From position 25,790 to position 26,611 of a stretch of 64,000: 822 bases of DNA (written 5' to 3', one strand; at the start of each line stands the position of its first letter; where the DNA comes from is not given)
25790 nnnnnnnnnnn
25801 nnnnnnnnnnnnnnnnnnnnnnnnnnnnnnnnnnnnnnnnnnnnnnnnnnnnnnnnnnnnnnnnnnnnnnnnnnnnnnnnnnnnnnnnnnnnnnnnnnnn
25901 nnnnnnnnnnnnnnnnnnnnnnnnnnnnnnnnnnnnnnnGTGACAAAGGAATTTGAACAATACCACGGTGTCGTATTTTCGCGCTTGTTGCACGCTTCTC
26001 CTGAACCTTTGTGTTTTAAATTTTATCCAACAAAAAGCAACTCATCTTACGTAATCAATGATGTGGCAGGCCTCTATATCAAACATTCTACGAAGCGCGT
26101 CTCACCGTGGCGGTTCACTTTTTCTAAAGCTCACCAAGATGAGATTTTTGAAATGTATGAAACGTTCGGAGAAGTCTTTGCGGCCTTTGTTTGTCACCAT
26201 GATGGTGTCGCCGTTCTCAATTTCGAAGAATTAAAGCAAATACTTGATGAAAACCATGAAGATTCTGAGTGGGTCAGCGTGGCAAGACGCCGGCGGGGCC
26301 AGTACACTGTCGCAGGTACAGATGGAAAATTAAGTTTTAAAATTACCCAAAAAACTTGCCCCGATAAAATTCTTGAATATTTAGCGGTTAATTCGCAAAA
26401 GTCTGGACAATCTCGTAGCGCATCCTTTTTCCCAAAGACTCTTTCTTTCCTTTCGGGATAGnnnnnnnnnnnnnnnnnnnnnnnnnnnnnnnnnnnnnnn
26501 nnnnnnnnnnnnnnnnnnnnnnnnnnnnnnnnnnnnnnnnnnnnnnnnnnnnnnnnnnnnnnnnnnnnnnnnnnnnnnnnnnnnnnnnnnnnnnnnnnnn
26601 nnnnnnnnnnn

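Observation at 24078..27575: Z1-domain NTPase + coupled 173-aa unknown + convergent SPPY methyltransferase: compact, atypical restriction/defence module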

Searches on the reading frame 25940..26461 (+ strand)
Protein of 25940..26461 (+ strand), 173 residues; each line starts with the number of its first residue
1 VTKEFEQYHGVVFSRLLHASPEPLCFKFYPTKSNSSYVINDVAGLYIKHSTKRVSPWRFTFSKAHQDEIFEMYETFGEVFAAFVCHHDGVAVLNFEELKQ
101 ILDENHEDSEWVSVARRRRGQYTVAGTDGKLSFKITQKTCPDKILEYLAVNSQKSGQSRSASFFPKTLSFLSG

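Call 3: search_protein_families(library=pfam, proteins=[window:25940-26461:+], max_evalue=0.1)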
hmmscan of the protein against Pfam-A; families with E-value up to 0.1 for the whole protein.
window:25940-26461:+ (173 aa): 0 families

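Call 4: search_protein_families(library=padloc, proteins=[window:25940-26461:+], max_evalue=0.1)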
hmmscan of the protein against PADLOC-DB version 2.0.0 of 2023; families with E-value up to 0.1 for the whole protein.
window:25940-26461:+ (173 aa): 0 families

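Call 6: search_protein_families(library=ncbifam, proteins=[window:25940-26461:+], max_evalue=0.1)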
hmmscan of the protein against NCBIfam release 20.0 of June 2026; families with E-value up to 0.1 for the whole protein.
window:25940-26461:+ (173 aa): 0 families

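Call 7: search_solved_structures(query=window:25940-26461:+, max_evalue=10)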
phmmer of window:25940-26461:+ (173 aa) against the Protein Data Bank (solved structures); distinct sequences matched with E-value up to 10: 2.
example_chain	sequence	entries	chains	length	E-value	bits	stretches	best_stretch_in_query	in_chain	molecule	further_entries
4h3s_A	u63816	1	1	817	0.78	12.4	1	54-88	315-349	Glutamine-tRNA ligase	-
3r8y_A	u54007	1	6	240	2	11.1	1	75-108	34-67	2,3,4,5-tetrahydropyridine-2,6-dicarboxylate N-acetyltransferase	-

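Call 9: find_homologous_proteins(query=window:25940-26461:+, max_evalue=0.001)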
Query window:25940-26461:+ (173 aa): 39 proteins with E <= 0.001 among 67 candidates.
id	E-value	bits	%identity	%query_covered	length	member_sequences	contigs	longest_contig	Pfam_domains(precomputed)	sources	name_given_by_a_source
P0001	5.3e-113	392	100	100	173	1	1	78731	-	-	-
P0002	4.4e-87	308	79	100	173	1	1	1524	-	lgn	-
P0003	1.8e-86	306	86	88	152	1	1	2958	-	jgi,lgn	-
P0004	9.5e-77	274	69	100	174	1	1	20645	-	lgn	-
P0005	7.8e-75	268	66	100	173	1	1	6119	-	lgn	-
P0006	5.8e-70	252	66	99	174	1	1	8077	-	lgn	-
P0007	5.8e-70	252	68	96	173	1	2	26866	-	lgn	-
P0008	1.9e-63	231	67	86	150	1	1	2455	-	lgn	-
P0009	1.1e-60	222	61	90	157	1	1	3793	-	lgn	-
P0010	3.7e-51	191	58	88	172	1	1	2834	-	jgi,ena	-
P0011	6.5e-51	190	55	95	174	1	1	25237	-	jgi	-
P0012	1.3e-50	189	57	86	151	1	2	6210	-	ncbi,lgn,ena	-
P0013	5.0e-50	187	56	86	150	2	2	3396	-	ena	-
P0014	1.1e-49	186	51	96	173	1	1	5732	-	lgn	-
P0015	3.7e-48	181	54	86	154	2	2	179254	-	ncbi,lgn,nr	ncbi:MAG: hypothetical protein HYU70_07235 [Bacteroidetes bacterium]|nr:hypothetical protein [Bacter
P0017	3.9e-47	178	58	79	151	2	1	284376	-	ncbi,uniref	ncbi:hypothetical protein [Elizabethkingia anophelis]|uniref:hypothetical protein n=1 Tax=Elizabethk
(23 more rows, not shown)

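Call 11: find_encoding_contigs(protein=P0017, flank=8000, max_places=3)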
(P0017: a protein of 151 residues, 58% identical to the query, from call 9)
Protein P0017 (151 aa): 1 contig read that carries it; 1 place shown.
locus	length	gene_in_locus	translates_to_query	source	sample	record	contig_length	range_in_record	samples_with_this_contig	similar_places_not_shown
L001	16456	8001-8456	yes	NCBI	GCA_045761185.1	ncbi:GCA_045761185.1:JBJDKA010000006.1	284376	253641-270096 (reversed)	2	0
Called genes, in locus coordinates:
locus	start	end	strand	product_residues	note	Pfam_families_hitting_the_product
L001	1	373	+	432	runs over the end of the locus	PF00270:DEAD (faint), PF04851:ResIII, PF00271:Helicase_C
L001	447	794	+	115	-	PF03457:HA (faint)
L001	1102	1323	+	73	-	PF07022:Phage_CI_repr (weak), PF13443:HTH_26 (weak), PF01381:HTH_3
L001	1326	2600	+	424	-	PF01555:N6_N4_Mtase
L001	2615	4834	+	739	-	PF13589:HATPase_c_3, PF14501:HATPase_c_5 (faint), PF02518:HATPase_c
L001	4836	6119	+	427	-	-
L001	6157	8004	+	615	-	PF04851:ResIII, PF18766:SWI2_SNF2 (faint), PF10593:Z1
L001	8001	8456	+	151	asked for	-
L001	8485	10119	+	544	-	-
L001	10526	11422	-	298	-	PF17251:Pom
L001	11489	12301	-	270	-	PF01400:Astacin, PF00413:Peptidase_M10 (weak)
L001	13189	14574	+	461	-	PF07690:MFS_1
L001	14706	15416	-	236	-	PF01182:Glucosamine_iso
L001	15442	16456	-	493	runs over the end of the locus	PF00479:G6PD_N, PF02781:G6PD_C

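Call 12: find_encoding_contigs(protein=P0015, flank=8000, max_places=3)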
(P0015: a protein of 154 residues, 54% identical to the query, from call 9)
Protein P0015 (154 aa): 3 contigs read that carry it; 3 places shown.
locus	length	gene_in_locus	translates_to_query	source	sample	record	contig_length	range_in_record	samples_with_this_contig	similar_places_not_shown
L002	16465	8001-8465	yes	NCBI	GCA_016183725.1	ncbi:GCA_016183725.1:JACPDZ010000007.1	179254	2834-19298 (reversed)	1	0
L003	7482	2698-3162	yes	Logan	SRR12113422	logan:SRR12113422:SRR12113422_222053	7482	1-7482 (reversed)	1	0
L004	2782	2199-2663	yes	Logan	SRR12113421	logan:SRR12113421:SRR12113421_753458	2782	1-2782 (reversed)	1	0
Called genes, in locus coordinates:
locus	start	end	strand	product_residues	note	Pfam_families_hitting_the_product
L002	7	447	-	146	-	PF02201:SWIB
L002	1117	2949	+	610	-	PF13188:PAS_8 (weak), PF13426:PAS_9, PF08447:PAS_3, PF02518:HATPase_c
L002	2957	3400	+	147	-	PF00072:Response_reg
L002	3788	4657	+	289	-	PF01841:Transglut_core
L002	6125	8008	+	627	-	PF04851:ResIII, PF18766:SWI2_SNF2 (weak), PF10593:Z1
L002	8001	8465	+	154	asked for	-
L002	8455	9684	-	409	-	PF01170:UPF0020 (weak), PF01555:N6_N4_Mtase (weak)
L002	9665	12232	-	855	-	PF13589:HATPase_c_3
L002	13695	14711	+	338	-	PF00044:Gp_dh_N, PF02800:Gp_dh_C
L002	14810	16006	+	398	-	PF00162:PGK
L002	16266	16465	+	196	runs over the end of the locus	PF04011:LemA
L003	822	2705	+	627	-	PF04851:ResIII, PF18766:SWI2_SNF2 (weak), PF10593:Z1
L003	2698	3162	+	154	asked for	-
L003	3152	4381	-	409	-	PF01170:UPF0020 (weak), PF01555:N6_N4_Mtase (weak)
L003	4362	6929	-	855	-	PF13589:HATPase_c_3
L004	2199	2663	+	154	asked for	-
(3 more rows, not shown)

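Call 13: find_encoding_contigs(protein=P0004, flank=8000, max_places=2)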
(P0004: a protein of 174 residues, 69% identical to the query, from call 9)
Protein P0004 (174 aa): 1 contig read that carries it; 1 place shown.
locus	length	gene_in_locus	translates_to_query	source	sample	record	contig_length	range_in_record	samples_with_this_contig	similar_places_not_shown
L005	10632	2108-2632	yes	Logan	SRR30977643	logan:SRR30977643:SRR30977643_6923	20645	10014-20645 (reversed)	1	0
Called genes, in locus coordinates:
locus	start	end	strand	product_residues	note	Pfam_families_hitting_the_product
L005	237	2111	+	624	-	PF04851:ResIII (weak), PF10593:Z1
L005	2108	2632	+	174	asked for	-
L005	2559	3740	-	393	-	PF01170:UPF0020 (faint), PF01555:N6_N4_Mtase (faint)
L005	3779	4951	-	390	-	-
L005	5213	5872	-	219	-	-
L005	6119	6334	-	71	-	-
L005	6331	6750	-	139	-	-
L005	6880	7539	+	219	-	-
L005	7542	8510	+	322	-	PF00551:Formyl_trans_N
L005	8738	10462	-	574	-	PF20172:DUF6538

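Call 14: find_encoding_contigs(protein=P0007, flank=8000, max_places=2)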
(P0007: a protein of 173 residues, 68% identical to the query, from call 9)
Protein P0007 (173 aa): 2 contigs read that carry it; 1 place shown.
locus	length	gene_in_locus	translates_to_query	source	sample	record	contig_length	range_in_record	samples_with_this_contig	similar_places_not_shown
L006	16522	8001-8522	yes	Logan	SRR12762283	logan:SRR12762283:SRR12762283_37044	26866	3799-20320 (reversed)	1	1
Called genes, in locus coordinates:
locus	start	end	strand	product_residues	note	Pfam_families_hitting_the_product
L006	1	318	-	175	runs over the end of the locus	PF11736:DUF3299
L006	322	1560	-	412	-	PF12704:MacB_PCD, PF02687:FtsX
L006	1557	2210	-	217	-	PF00005:ABC_tran, PF13304:AAA_21 (weak)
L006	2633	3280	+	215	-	PF00583:Acetyltransf_1, PF13508:Acetyltransf_7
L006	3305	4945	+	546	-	PF00135:COesterase, PF20434:BD-FAE, PF07859:Abhydrolase_3 (faint)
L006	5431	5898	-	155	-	-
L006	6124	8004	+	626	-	PF10593:Z1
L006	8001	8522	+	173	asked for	-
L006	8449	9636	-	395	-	PF01170:UPF0020 (faint), PF01555:N6_N4_Mtase (faint)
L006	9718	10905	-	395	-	PF10544:T5orf172, PF13455:MUG113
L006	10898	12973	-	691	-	-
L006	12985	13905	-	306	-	-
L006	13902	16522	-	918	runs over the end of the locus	PF20464:MmeI_N, PF20465:MmeI_hel, PF20473:MmeI_Mtase, PF07669:Eco57I (weak), PF20466:MmeI_TRD, PF20467:MmeI_C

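Call 15: find_encoding_contigs(protein=P0011, flank=8000, max_places=2)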
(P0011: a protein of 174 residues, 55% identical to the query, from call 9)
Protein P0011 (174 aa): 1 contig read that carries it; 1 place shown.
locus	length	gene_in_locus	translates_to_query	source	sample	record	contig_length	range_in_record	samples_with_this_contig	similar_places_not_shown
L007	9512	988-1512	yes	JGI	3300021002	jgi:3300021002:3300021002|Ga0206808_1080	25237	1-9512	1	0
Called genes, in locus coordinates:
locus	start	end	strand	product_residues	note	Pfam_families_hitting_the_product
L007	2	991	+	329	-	?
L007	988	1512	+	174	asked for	-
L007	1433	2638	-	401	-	PF01170:UPF0020 (faint), PF01555:N6_N4_Mtase (faint)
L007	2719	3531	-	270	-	PF11236:DUF3037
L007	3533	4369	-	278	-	PF20613:HipA_2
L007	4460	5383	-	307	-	-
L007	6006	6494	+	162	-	-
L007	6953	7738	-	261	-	-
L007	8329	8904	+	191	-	-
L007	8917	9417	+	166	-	-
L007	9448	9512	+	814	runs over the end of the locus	PF16967:TcfC, PF15976:CooC_C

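Call 23: predict_structure(alignment_id=A1)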
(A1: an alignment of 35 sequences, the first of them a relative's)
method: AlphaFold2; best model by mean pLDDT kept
length: 173 residues; sequences in the alignment: 35
mean_pLDDT: 85.8   pTM: 0.79
mean pLDDT of the five models: 85.8, 85.2, 84.9, 84.2, 83.0
residues with pLDDT >= 90: 103; 70-90: 43; 50-70: 27; < 50: 0
segments of 3 or more residues with pLDDT < 50: none
pLDDT, mean of each block of 10 residues (from residue 1): 81 95 93 88 96 93 92 95 93 93 76 88 84 75 93 72 59 61
secondary structure, 60 per line:
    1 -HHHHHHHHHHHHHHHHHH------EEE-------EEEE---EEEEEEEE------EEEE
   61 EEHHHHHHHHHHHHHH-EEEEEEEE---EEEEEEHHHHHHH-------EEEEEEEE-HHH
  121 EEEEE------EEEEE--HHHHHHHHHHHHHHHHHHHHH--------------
elements in order: H2-19 E26-28 E36-39 E43-50 E57-62 H63-76 E78-85 E89-94 H95-101 E109-116 E121-125 E132-136 H139-159

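Call 26: fold_search(model_id=the predicted structure, library=pdb)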
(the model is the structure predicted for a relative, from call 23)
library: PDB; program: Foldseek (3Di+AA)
matches with E <= 10: 574; with E <= 0.001: 0
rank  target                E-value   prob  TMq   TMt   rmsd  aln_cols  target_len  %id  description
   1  2wcw_B                1.7e-03  1.00  0.39  0.53   5.9       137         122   12  1.6A resolution structure of Archaeoglobus fulgidus Hjc, a Holliday junction resolvase from an archaeal hyperthermophi (released 2009-03-24)
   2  2wiw_B                1.8e-03  1.00  0.38  0.49   5.9       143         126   11  Crystal structures of Holliday junction resolvases from Archaeoglobus fulgidus bound to DNA substrate (released 2009-05-26)
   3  2wcw_A                2.3e-03  0.99  0.39  0.49   6.0       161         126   12  1.6A resolution structure of Archaeoglobus fulgidus Hjc, a Holliday junction resolvase from an archaeal hyperthermophi (released 2009-03-24)
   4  2wcw_C                2.6e-03  0.99  0.37  0.51   6.1       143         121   11  1.6A resolution structure of Archaeoglobus fulgidus Hjc, a Holliday junction resolvase from an archaeal hyperthermophi (released 2009-03-24)
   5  2wcw_D                3.3e-03  0.99  0.38  0.50   6.0       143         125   11  1.6A resolution structure of Archaeoglobus fulgidus Hjc, a Holliday junction resolvase from an archaeal hyperthermophi (released 2009-03-24)
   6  2wcz_B                3.3e-03  0.98  0.35  0.50   6.1       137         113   11  1.6A resolution structure of Archaeoglobus fulgidus Hjc, a Holliday junction resolvase from an archaeal hyperthermophi (released 2009-03-24)
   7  2wcz_A                9.3e-03  0.97  0.38  0.50   6.8       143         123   10  1.6A resolution structure of Archaeoglobus fulgidus Hjc, a Holliday junction resolvase from an archaeal hyperthermophi (released 2009-03-24)
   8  1zp7_B                1.4e-02  0.93  0.40  0.43   8.7       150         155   13  The structure of Bacillus subtilis RecU Holliday junction resolvase and its role in substrate selection and sequence s (released 2005-09-20)
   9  4tkk_A                1.8e-02  0.97  0.44  0.56   7.6       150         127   11  Sulfolobus solfataricus HJC mutants (released 2015-08-12)
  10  1zp7_A                2.2e-02  0.84  0.38  0.42   7.5       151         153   11  The structure of Bacillus subtilis RecU Holliday junction resolvase and its role in substrate selection and sequence s (released 2005-09-20)
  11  2wiz_B                4.9e-02  0.77  0.34  0.44   6.0       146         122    9  Crystal structures of Holliday junction resolvases from Archaeoglobus fulgidus bound to DNA substrate (released 2009-05-26)
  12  4ic1_B                7.1e-02  0.41  0.26  0.23   8.2       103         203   14  Crystal structure of SSO0001 (released 2013-01-16)
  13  1rzn_A                9.0e-02  0.63  0.39  0.43   8.0       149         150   11  Crystal Structure of Penicillin-binding protein-related factor A from Bacillus Subtilis. (released 2004-11-30)
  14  2zyz_C                9.6e-02  0.96  0.35  0.58   4.9        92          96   15  Pyrobaculum aerophilum splicing endonuclease (released 2009-06-23)
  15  2zyz_A                1.0e-01  0.95  0.34  0.59   4.9        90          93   16  Pyrobaculum aerophilum splicing endonuclease (released 2009-06-23)
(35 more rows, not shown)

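Call 28: search_solved_structures(query=A1, max_evalue=10, show_alignments=2)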
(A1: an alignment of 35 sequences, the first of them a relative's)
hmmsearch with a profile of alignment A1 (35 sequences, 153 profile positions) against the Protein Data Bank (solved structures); distinct sequences matched with E-value up to 10: 5.
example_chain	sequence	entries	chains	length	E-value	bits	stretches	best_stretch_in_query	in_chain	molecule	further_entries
4lt5_A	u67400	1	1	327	0.39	13.7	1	58-123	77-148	Naegleria Tet-like dioxygenase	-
7ykd_A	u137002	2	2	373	0.99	12.3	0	13-90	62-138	Chemerin-like receptor 1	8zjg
3gfa_A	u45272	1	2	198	1.2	12.1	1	21-74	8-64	Putative nitroreductase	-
9l3w_R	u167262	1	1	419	1.3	12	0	13-90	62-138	Chemerin-like receptor 1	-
3gci_A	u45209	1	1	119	1.5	11.8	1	102-147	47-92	Phospholipase A2 isoform 3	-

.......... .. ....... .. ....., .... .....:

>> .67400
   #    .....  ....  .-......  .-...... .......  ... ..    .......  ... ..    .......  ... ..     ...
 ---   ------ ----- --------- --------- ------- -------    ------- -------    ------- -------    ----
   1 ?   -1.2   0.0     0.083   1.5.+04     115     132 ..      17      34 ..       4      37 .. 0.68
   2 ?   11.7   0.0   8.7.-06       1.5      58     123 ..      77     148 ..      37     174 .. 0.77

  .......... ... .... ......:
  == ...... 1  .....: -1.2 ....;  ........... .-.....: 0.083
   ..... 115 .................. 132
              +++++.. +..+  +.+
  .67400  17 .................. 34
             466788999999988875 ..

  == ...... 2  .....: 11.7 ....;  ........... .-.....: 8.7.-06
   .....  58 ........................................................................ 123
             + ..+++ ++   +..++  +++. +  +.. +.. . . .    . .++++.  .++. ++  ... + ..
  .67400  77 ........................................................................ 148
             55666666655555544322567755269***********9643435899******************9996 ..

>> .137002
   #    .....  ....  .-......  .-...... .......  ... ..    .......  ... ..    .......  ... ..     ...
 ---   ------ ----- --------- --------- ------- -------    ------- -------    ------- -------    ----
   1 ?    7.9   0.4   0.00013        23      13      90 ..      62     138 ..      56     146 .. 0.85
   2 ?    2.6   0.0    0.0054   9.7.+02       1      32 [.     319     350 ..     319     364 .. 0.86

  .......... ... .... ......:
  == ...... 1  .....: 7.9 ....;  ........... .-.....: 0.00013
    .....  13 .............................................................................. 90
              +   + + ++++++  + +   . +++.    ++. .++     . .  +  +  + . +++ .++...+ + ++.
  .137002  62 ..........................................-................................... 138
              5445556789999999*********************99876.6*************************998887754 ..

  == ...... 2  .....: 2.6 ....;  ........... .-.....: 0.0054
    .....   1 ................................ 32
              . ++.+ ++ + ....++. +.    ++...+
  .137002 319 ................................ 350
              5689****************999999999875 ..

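Call 31: fold_search(model_id=the predicted structure, library=viral)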
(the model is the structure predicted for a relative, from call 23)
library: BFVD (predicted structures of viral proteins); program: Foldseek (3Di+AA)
matches with E <= 10: 890; with E <= 0.001: 2
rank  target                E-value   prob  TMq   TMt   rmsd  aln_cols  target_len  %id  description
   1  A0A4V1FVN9            4.0e-04  1.00  0.46  0.56   8.9       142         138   15  (no name in the UniProt tables at hand)
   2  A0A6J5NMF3            4.3e-04  0.97  0.35  0.33  15.3       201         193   13  Uncharacterized protein [uncultured Caudovirales phage]
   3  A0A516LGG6            1.7e-03  1.00  0.42  0.52   9.3       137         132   12  (no name in the UniProt tables at hand)
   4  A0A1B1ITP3            3.7e-03  1.00  0.48  0.58   8.6       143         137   14  (no name in the UniProt tables at hand)
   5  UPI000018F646         8.2e-03  0.98  0.39  0.50   6.4       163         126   13  (no name look-up for this kind of identifier)
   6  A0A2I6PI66            9.8e-03  0.95  0.34  0.33   4.9       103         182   14  Uncharacterized protein [Pseudomonas phage PMBT14]
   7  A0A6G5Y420            1.2e-02  1.00  0.46  0.55   3.5       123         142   14  (no name in the UniProt tables at hand)
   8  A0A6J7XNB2            1.3e-02  0.41  0.28  0.17  16.4       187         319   12  Phage-type endonuclease [uncultured Caudovirales phage]
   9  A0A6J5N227            1.3e-02  0.93  0.41  0.42  10.0       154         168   12  Uncharacterized protein [uncultured Caudovirales phage]
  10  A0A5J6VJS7            1.3e-02  0.44  0.28  0.26  16.7       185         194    9  Uncharacterized protein [Megaviridae environmental sample]
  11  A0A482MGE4            1.5e-02  0.97  0.37  0.44   4.7       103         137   17  Uncharacterized protein [Serratia phage Serbin]
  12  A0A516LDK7            1.6e-02  0.97  0.43  0.48   7.2       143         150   10  (no name in the UniProt tables at hand)
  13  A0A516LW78            1.6e-02  0.96  0.42  0.53   9.7       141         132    9  (no name in the UniProt tables at hand)
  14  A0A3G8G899            2.2e-02  0.98  0.51  0.47   8.5       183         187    8  (no name in the UniProt tables at hand)
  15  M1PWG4                2.2e-02  0.80  0.35  0.35   6.6       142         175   13  (no name in the UniProt tables at hand)
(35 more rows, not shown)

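Call 36: search_protein_representatives(alignment_id=A1)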
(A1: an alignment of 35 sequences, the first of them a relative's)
Query: 35 sequences, 153 profile positions. Proteins with E-value up to 0.001 (for the whole library): 976; up to 1e-10: 544; up to 1e-30: 105. The best 150 are listed.
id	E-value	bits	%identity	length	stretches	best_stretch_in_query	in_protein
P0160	1.1e-61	223.3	-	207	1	1-149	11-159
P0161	2.7e-59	215.6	-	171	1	1-149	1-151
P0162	3.1e-58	212.1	-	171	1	1-150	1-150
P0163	8.8e-57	207.4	-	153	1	1-148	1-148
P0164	1.2e-54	200.5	-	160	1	1-150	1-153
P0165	1.2e-54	200.4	-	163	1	2-150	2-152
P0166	1.3e-54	200.3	-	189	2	1-108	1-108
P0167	8.1e-54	197.8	-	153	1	1-147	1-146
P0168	7.6e-52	191.4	-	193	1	2-151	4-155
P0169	4.7e-50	185.6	-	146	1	1-144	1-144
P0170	6.0e-50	185.2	-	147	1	2-147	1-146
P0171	8.4e-50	184.7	-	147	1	1-146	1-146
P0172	9.3e-50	184.6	-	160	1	2-150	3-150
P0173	1.0e-49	184.5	-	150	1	1-149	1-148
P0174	1.0e-49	184.4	-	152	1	2-148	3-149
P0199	6.7e-41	155.8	-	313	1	1-140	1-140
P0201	5.0e-40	153.0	-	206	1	1-148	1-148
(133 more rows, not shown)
